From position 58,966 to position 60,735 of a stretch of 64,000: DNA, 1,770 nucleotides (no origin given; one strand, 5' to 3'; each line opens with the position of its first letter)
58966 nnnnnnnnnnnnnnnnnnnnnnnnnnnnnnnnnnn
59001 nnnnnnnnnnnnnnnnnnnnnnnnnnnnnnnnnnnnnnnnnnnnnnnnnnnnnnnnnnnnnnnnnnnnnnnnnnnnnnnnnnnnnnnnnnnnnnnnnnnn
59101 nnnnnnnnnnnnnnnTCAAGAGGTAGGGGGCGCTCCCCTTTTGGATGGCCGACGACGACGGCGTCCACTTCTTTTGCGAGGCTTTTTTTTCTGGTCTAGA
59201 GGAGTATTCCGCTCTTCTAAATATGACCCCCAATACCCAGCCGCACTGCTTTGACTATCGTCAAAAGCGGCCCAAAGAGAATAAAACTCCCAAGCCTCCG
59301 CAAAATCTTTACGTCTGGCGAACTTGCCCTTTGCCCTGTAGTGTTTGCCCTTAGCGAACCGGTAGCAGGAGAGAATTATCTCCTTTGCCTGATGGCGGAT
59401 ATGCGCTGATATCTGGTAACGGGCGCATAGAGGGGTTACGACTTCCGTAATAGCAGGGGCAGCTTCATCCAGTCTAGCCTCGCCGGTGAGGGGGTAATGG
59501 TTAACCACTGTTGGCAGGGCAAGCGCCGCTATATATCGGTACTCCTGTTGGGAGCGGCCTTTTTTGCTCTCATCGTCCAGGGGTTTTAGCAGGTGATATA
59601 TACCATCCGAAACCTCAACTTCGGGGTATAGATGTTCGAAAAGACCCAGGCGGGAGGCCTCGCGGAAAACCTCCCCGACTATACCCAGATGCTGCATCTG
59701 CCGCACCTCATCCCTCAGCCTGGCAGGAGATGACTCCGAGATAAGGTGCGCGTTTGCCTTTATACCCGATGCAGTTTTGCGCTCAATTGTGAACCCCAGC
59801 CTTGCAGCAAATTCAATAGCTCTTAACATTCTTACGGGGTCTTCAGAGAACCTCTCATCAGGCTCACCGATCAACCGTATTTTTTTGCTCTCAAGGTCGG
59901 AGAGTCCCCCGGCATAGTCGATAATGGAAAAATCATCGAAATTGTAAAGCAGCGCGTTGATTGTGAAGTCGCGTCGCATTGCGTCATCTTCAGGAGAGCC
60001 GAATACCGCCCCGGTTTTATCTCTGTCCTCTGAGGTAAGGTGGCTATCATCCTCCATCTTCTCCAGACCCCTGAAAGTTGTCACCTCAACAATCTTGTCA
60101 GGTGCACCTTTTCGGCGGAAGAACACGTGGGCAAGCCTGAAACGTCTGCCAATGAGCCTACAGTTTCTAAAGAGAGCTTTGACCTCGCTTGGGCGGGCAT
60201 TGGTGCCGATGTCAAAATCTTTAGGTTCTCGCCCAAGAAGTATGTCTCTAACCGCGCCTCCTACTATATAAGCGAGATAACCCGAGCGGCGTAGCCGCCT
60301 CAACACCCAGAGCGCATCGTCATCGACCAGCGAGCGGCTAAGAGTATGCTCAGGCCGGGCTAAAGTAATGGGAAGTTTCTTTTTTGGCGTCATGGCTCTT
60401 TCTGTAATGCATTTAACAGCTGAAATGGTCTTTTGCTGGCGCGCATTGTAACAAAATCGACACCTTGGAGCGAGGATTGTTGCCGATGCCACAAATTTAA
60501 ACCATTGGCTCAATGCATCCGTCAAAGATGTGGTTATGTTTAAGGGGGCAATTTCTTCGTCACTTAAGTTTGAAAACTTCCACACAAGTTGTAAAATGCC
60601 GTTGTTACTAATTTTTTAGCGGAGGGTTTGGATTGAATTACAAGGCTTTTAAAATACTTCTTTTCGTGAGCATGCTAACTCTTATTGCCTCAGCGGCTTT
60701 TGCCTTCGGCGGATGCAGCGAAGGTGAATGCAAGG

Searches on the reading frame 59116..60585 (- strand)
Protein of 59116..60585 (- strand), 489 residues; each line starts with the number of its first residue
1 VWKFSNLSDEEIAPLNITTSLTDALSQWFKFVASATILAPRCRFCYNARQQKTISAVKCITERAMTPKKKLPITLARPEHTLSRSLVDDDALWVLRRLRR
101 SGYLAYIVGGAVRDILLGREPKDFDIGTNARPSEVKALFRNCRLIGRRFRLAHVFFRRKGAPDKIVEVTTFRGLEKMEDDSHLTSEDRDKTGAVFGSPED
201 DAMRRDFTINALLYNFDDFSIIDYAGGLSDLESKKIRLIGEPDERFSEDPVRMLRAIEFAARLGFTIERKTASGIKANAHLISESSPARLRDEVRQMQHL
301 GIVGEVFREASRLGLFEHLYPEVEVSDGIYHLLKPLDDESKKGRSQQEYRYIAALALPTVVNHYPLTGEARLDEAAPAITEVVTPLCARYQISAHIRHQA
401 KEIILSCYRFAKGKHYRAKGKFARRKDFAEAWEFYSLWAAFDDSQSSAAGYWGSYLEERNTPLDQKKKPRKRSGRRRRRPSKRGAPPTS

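Call 3: search_protein_families(library=pfam, proteins=[window:59116-60585:-], max_evalue=1)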
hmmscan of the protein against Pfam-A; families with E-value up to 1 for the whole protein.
window:59116-60585:- (489 aa): 4 families
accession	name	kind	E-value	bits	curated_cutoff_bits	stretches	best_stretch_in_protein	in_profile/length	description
PF01743.26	PolyA_pol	-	1.5e-36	125.9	23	1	105-237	1-126/126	Poly A polymerase head domain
PF12627.12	PolyA_pol_RNAbd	-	2.5e-13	50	22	1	264-324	1-61/64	Probable RNA and SrmB- binding site of polymerase A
PF12626.12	PolyA_pol_arg_C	-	8.6e-09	35.9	22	1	369-482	3-118/119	Polymerase A arginine-rich C-terminus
PF02259.29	FAT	-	0.13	11.9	24.2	1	392-469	230-306/343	FAT domain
